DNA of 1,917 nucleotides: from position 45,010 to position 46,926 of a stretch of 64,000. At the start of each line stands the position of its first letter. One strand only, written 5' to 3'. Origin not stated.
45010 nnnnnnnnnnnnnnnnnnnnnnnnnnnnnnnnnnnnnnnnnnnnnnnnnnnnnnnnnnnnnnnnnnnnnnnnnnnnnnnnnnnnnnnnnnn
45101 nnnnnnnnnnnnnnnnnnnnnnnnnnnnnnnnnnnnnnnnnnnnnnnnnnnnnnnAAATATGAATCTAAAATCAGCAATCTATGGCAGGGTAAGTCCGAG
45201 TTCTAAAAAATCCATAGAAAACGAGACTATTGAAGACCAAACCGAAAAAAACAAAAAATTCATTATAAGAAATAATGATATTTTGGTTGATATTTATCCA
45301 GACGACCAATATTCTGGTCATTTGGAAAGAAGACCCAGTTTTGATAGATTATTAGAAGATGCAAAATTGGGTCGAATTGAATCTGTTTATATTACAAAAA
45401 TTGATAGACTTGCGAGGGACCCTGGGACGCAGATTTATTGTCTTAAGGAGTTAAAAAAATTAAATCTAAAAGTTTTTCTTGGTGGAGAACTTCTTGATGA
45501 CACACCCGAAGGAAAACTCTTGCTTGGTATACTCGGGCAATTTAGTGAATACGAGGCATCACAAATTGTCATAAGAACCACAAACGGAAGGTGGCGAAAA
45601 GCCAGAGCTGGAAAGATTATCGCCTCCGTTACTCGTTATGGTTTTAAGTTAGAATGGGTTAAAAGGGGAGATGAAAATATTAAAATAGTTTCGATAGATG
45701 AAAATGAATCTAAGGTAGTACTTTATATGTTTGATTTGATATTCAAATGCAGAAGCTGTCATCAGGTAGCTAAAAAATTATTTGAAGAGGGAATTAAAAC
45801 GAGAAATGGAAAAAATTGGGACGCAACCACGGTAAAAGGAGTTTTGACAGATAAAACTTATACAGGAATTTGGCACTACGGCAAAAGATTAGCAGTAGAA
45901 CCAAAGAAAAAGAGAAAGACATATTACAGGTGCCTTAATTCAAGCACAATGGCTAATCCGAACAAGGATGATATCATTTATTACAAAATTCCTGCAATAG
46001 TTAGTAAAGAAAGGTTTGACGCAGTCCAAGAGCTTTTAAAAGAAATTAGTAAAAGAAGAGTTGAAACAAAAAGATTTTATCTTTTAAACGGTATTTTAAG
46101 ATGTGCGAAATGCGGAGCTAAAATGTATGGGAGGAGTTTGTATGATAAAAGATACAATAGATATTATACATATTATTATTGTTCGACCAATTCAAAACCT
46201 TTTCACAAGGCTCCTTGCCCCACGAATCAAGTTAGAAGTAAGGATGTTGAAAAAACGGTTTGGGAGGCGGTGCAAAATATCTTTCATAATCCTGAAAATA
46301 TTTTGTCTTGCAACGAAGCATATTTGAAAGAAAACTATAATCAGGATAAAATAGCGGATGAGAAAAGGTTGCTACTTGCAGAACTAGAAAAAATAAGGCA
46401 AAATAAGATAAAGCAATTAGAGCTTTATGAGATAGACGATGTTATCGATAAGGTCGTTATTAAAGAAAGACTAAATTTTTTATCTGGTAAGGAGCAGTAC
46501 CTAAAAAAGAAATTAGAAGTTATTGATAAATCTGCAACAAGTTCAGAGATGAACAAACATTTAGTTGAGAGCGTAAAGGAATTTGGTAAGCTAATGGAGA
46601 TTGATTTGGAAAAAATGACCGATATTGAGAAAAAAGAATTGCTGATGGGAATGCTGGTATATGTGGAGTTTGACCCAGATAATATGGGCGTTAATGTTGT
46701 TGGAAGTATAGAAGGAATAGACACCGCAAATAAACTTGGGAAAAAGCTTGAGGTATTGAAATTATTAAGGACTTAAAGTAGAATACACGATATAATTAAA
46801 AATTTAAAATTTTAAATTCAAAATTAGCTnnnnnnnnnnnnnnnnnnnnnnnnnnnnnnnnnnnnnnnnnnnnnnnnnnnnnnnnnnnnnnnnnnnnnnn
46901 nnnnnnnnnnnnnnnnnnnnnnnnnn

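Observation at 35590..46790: Prophage-like integrative element with dual serine recombinases and defence cargo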

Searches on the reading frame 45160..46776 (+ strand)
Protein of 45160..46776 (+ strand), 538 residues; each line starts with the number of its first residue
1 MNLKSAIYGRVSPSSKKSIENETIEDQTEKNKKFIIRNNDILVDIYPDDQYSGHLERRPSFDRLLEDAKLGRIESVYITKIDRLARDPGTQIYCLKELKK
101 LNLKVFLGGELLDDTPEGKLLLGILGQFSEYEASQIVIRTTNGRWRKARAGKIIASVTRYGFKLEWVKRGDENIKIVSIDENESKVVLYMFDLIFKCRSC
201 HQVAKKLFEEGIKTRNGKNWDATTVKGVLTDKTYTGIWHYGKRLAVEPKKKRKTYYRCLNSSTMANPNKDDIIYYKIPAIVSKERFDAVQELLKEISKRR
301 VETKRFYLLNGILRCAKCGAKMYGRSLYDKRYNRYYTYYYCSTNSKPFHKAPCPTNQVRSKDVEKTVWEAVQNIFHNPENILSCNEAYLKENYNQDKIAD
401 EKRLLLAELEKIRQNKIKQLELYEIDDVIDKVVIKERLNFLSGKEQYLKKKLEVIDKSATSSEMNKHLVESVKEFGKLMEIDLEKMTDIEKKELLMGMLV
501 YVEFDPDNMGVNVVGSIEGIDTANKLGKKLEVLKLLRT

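Call 6: search_protein_families(library=pfam, proteins=[window:45160-46776:+], max_evalue=0.01)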
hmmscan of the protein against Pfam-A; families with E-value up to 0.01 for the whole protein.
window:45160-46776:+ (538 aa): 3 families
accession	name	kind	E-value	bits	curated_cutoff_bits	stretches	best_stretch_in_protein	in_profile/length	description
PF00239.26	Resolvase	-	5.3e-25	88.6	23.3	1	6-152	2-144/145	Resolvase, N terminal domain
PF07508.19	Recombinase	-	7.9e-21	74.7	21.1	1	181-295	1-101/102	Recombinase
PF13408.12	Zn_ribbon_recom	-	1.1e-14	54.9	25.3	1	308-372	1-58/58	Recombinase zinc beta ribbon domain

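Call 9: search_protein_families(library=phrogs, proteins=[window:45160-46776:+], max_evalue=0.01)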
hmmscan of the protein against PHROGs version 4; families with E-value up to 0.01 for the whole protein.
window:45160-46776:+ (538 aa): 3 families
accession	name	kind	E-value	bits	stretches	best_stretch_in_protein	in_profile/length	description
phrog_95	-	integration and excision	1.1e-91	309.4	1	2-516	87-567/651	integrase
phrog_125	-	DNA, RNA and nucleotide metabolism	4.3e-23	83.1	1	4-294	21-249/254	DNA invertase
phrog_6620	-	integration and excision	0.0073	16.9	1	3-89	56-136/201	transposase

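Call 14: find_encoding_contigs(protein=window:45160-46776:+, flank=10000, max_places=10)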
Protein window:45160-46776:+ (538 aa): 22 contigs read that carry it; 10 places shown.
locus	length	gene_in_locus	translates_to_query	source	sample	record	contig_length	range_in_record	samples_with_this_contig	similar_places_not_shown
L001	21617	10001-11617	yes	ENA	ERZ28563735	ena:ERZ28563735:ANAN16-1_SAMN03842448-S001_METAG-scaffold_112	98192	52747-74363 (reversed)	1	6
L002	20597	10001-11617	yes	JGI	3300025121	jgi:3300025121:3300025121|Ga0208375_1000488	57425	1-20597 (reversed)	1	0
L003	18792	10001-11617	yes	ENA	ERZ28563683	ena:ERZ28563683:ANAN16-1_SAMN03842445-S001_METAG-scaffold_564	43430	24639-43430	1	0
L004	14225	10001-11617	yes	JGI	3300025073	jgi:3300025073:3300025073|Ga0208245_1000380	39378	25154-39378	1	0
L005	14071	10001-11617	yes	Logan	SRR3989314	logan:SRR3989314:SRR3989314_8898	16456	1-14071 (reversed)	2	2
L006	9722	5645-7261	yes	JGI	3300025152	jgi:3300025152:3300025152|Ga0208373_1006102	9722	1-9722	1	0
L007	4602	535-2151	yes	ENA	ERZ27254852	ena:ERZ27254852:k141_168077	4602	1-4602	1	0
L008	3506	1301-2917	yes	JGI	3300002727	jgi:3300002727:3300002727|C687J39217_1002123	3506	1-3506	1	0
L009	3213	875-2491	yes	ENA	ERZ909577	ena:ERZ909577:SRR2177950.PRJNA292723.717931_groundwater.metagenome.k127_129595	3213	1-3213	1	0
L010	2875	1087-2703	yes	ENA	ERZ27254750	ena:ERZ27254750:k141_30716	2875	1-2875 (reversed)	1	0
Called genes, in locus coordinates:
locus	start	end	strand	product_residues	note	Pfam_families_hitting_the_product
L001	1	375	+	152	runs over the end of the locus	-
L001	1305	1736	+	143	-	PF05708:Peptidase_C92 (faint), PF00877:NLPC_P60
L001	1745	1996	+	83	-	-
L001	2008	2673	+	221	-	-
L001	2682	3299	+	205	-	-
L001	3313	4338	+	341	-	-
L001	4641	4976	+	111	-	-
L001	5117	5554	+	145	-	PF14373:Imm_superinfect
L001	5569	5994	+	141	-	-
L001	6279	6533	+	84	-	-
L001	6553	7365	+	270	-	PF13730:HTH_36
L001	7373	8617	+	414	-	PF01555:N6_N4_Mtase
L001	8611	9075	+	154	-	PF18932:DUF5681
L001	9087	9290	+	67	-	-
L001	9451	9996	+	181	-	PF00239:Resolvase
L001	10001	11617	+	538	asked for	PF00239:Resolvase, PF07508:Recombinase, PF13408:Zn_ribbon_recom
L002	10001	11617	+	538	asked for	PF00239:Resolvase, PF07508:Recombinase, PF13408:Zn_ribbon_recom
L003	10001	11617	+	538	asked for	PF00239:Resolvase, PF07508:Recombinase, PF13408:Zn_ribbon_recom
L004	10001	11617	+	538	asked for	PF00239:Resolvase, PF07508:Recombinase, PF13408:Zn_ribbon_recom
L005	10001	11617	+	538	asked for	PF00239:Resolvase, PF07508:Recombinase, PF13408:Zn_ribbon_recom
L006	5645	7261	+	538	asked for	PF00239:Resolvase, PF07508:Recombinase, PF13408:Zn_ribbon_recom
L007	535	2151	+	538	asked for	PF00239:Resolvase, PF07508:Recombinase, PF13408:Zn_ribbon_recom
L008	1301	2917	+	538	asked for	PF00239:Resolvase, PF07508:Recombinase, PF13408:Zn_ribbon_recom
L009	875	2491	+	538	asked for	PF00239:Resolvase, PF07508:Recombinase, PF13408:Zn_ribbon_recom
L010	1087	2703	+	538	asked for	PF00239:Resolvase, PF07508:Recombinase, PF13408:Zn_ribbon_recom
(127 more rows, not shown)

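Call 29: find_related_loci(query=window:45160-46776:+, collection=viral_contigs, flank=10000)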
Query window:45160-46776:+ (538 aa) in viral_contigs; peptide patterns used: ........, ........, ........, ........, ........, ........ (x = any residue, [..] = any of these).
11 stretches matched a pattern, but none encodes a relative of the query by tblastn (E <= 1e-3).

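Call 38: find_homologous_proteins(query=window:45160-46776:+)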
Query window:45160-46776:+ (538 aa): 48 proteins with E <= 0.001 among 8000 candidates.
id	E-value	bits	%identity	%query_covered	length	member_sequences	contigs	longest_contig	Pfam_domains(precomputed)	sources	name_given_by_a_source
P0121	4.8e-276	935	76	98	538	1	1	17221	PF07508.20,PF00239.27,PF13408.13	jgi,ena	-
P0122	1.6e-229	781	64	99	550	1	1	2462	PF07508.20,PF00239.27,PF13408.13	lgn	-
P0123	8.8e-200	683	100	58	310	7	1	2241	PF07508.20,PF13408.13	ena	-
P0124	3.3e-36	143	27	95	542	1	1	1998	PF07508.20,PF00239.27,PF13408.13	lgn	-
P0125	4.8e-30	123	29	74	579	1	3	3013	PF07508.20,PF00239.27,PF13408.13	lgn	-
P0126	2.0e-29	121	26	87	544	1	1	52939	PF04606.19,PF07508.20,PF00239.27,PF13408.13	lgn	-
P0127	2.2e-26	111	26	97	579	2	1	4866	PF07508.20,PF00239.27,PF13408.13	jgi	jgi:site-specific DNA recombinase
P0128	2.2e-25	108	28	69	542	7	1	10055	PF07508.20,PF00239.27,PF13408.13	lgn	-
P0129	7.3e-25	106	26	89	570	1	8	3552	PF07508.20,PF00239.27,PF13408.13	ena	-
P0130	7.3e-25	106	26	89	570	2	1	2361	PF07508.20,PF00239.27,PF13408.13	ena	-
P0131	7.5e-25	106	26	87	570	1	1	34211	PF07508.20,PF00239.27,PF13408.13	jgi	jgi:DNA invertase Pin-like site-specific DNA recombinase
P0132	1.5e-24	105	28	93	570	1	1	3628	PF07508.20,PF00239.27,PF13408.13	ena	-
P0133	1.6e-24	105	26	89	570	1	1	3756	PF07508.20,PF00239.27,PF13408.13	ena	-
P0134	4.9e-24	103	25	70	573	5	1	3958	PF07508.20,PF00239.27,PF13408.13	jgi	jgi:site-specific DNA recombinase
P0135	2.7e-23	101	26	85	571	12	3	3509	PF07508.20,PF00239.27,PF13408.13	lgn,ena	-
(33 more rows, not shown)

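Call 39: find_encoding_contigs(protein=P0121, flank=10000, max_places=4)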
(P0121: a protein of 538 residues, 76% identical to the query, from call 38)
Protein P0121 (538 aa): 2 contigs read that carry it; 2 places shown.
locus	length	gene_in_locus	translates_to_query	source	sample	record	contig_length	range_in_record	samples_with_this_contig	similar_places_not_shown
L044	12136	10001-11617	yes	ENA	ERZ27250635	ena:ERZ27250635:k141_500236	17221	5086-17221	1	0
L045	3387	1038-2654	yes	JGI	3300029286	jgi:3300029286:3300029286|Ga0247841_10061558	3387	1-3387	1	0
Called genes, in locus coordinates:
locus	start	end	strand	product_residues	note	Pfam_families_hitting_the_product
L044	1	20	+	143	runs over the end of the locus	-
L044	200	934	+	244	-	PF03167:UDG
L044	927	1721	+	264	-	-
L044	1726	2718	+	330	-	-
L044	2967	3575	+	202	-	PF02557:VanY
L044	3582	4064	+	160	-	-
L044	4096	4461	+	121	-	PF01844:HNH, PF14279:HNH_5 (weak)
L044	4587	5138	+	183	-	-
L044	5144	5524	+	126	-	-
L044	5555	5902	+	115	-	-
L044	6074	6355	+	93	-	-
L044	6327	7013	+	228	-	-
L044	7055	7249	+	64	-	-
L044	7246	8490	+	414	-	PF01555:N6_N4_Mtase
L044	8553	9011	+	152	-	PF18932:DUF5681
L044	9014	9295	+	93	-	-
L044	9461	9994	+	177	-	PF00239:Resolvase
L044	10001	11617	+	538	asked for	PF00239:Resolvase, PF07508:Recombinase, PF13408:Zn_ribbon_recom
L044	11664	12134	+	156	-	PF01281:Ribosomal_L9_N, PF03948:Ribosomal_L9_C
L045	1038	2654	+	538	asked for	PF00239:Resolvase, PF07508:Recombinase, PF13408:Zn_ribbon_recom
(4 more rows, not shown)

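Call 40: find_encoding_contigs(protein=P0122, flank=10000, max_places=3)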
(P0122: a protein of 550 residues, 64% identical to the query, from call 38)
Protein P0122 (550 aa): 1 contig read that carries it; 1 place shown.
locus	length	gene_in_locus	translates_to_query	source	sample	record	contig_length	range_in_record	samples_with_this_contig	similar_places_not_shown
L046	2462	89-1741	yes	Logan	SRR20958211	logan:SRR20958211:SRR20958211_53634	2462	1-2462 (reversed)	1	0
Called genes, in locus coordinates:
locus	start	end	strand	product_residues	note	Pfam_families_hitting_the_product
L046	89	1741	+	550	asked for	PF00239:Resolvase, PF07508:Recombinase, PF13408:Zn_ribbon_recom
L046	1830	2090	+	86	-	-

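Call 44: find_related_loci(query=A1, collection=genome_contigs, flank=10000)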
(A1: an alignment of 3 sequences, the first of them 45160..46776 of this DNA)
Query A1 (538 aa) in genome_contigs; peptide patterns used: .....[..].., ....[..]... (x = any residue, [..] = any of these).
266 stretches matched a pattern, but none encodes a relative of the query by tblastn (E <= 1e-3).

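Call 45: find_related_loci(query=A1, collection=viral_contigs, flank=10000)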
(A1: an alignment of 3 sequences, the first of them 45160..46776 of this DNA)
Query A1 (538 aa) in viral_contigs; peptide patterns used: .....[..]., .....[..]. (x = any residue, [..] = any of these).
182 stretches matched a pattern; 5 encode a relative of the query (tblastn E <= 1e-3); 5 distinct loci.
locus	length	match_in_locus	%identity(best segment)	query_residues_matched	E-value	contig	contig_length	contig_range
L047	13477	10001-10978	26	6-344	1e-23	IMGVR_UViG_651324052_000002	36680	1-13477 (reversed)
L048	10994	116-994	25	6-323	6e-17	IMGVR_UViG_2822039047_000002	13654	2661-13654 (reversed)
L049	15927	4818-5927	24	14-367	8e-15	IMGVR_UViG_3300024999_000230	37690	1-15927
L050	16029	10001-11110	24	14-367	8e-15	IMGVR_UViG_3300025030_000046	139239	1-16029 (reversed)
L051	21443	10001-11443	23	14-491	1e-15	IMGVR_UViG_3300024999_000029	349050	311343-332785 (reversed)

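Call 89: search_protein_families(library=phrogs, proteins=[L044:927-1721:+, L044:1726-2718:+, L044:2967-3575:+, L044:4587-5138:+, L044:5144-5524:+, L044:5555-5902:+, L044:6074-6355:+, L044:6327-7013:+, L044:200-934:+, L044:4096-4461:+], max_evalue=0.001)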
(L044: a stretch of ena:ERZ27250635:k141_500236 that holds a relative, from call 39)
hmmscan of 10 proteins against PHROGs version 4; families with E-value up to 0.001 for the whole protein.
L044:927-1721:+ (264 aa): 0 families

L044:1726-2718:+ (330 aa): 0 families

L044:2967-3575:+ (202 aa): 4 families
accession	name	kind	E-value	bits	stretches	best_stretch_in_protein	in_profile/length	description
phrog_16823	-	tail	3.7e-05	22.3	1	73-199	945-1051/1948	tail length tape measure protein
phrog_2649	-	lysis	0.00021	22.3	1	69-175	10-109/261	endolysin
phrog_465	-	lysis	0.00039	20.8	1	95-159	76-137/292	endolysin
phrog_23178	-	other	0.00058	19.8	0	76-136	411-477/626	peptidase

L044:4587-5138:+ (183 aa): 0 families

L044:5144-5524:+ (126 aa): 1 family
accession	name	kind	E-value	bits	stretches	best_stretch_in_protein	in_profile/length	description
phrog_7033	-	unknown function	0.00096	20.2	0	20-43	69-92/197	-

L044:5555-5902:+ (115 aa): 0 families

L044:6074-6355:+ (93 aa): 0 families

L044:6327-7013:+ (228 aa): 6 families
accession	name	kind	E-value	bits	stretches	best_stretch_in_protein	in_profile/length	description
phrog_9773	-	DNA, RNA and nucleotide metabolism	6.3e-22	79.6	1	21-164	11-158/288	replication initiation O-like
phrog_1347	-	unknown function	2.1e-13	50.8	1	36-149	23-132/417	-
phrog_6493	-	DNA, RNA and nucleotide metabolism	8.4e-10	39.4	1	20-162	8-155/261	DnaD-like helicase loader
phrog_428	-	DNA, RNA and nucleotide metabolism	5.1e-08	33.5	1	6-147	79-220/455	replication initiation protein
phrog_20659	-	unknown function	5.9e-05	23.8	1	24-70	5-49/264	-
phrog_678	-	DNA, RNA and nucleotide metabolism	0.00044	20.9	1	58-149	74-195/346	replication initiation O-like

L044:200-934:+ (244 aa): 0 families

L044:4096-4461:+ (121 aa): 18 families
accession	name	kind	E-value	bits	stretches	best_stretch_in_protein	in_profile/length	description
phrog_2118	-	DNA, RNA and nucleotide metabolism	2.7e-14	54.4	1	7-71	169-223/301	HNH endonuclease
phrog_6050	-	DNA, RNA and nucleotide metabolism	1.3e-10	41.7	1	8-71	305-359/402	HNH endonuclease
phrog_1035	-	DNA, RNA and nucleotide metabolism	8.1e-10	40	1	5-68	150-209/271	endonuclease VII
phrog_2214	-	DNA, RNA and nucleotide metabolism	3.3e-08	34.1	1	7-67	186-234/429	HNH endonuclease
phrog_338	-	DNA, RNA and nucleotide metabolism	4.8e-08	33.7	1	12-115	205-294/340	HNH endonuclease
phrog_589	-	DNA, RNA and nucleotide metabolism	2.5e-07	31.6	1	7-67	83-136/179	HNH endonuclease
phrog_16726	-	DNA, RNA and nucleotide metabolism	3.3e-07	31.3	1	16-69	95-140/308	HNH endonuclease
phrog_8660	-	DNA, RNA and nucleotide metabolism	6.8e-07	30.6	1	11-69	121-176/196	HNH endonuclease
phrog_5718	-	DNA, RNA and nucleotide metabolism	6.8e-07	29.6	1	7-76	121-180/394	HNH endonuclease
phrog_333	-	DNA, RNA and nucleotide metabolism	3e-06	28.4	1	12-65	31-74/138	HNH endonuclease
phrog_8828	-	DNA, RNA and nucleotide metabolism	5.8e-05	24.1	1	16-81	57-130/205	HNH endonuclease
phrog_9545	-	DNA, RNA and nucleotide metabolism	0.00014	22.6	1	38-75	133-170/206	HNH endonuclease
phrog_33554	-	DNA, RNA and nucleotide metabolism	0.00025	22.3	1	9-68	14-71/114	HNH endonuclease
phrog_32453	-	DNA, RNA and nucleotide metabolism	0.00029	22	1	39-68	84-113/175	HNH endonuclease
phrog_9645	-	DNA, RNA and nucleotide metabolism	0.00032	21.4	1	25-67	25-67/168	HNH endonuclease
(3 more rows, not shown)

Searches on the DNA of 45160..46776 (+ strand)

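Call 54: search_rna_families(sources=[L044, L055, L056, L059, L060, L046, L039, L043], threshold=gathering)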
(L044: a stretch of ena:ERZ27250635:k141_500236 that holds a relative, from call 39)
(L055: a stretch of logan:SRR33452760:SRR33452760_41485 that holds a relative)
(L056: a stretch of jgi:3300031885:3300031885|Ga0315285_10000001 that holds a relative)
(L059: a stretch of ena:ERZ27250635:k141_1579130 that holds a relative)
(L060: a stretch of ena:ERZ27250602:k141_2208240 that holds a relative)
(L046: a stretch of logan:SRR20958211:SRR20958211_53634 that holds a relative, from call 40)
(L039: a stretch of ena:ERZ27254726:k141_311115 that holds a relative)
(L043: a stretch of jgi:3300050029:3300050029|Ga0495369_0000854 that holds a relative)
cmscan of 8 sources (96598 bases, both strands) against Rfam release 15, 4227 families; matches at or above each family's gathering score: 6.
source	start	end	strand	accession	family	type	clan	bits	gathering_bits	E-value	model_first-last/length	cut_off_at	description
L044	2808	2929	+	RF03000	LOOT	Gene; sRNA;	-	86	46.4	1.1e-14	1-121/121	no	LOOT RNA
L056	7531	7644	+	RF03000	LOOT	Gene; sRNA;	-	85.5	46.4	1.5e-14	1-121/121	no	LOOT RNA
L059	9522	9647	+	RF03000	LOOT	Gene; sRNA;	-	73.7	46.4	8.4e-12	1-121/121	no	LOOT RNA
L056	7074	7145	+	RF00005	tRNA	Gene; tRNA;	CL00001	72.2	29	1.2e-13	1-71/71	no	tRNA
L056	4510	4582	-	RF00005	tRNA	Gene; tRNA;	CL00001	71.8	29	1.5e-13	1-71/71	no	tRNA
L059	8536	8618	+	RF00005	tRNA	Gene; tRNA;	CL00001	50.1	29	1.4e-07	1-71/71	no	tRNA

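Call 95: search_rna_families(sources=[L047, L048, L049, L050, L051, L061, L062, L063, L064, L065, L066, L067, L042], threshold=gathering)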
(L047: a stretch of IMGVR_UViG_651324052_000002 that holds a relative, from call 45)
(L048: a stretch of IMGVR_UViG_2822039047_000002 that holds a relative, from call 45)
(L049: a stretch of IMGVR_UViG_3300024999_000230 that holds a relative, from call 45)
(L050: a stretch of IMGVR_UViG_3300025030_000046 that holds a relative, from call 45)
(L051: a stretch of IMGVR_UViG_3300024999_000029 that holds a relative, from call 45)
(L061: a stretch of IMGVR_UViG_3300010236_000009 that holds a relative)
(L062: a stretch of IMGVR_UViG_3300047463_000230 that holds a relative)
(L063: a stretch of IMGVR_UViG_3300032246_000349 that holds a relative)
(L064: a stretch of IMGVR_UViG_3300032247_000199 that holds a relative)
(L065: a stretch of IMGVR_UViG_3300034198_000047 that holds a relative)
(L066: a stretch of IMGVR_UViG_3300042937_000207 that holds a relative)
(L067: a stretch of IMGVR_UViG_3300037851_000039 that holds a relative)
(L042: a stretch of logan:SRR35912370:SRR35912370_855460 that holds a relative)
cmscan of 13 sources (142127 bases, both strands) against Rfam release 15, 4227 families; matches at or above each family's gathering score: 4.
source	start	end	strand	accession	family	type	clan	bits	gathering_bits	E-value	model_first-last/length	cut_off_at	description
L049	6541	6612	+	RF00005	tRNA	Gene; tRNA;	CL00001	57.2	29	2.3e-09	1-71/71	no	tRNA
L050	11724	11795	+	RF00005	tRNA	Gene; tRNA;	CL00001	57.2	29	2.3e-09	1-71/71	no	tRNA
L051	11724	11795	+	RF00005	tRNA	Gene; tRNA;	CL00001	53.3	29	2.7e-08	1-71/71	no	tRNA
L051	14190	14251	-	RF03064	RAGATH-18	Gene; sRNA;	-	50.5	44.9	1.4e-06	1-71/71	no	RAGATH-18 RNA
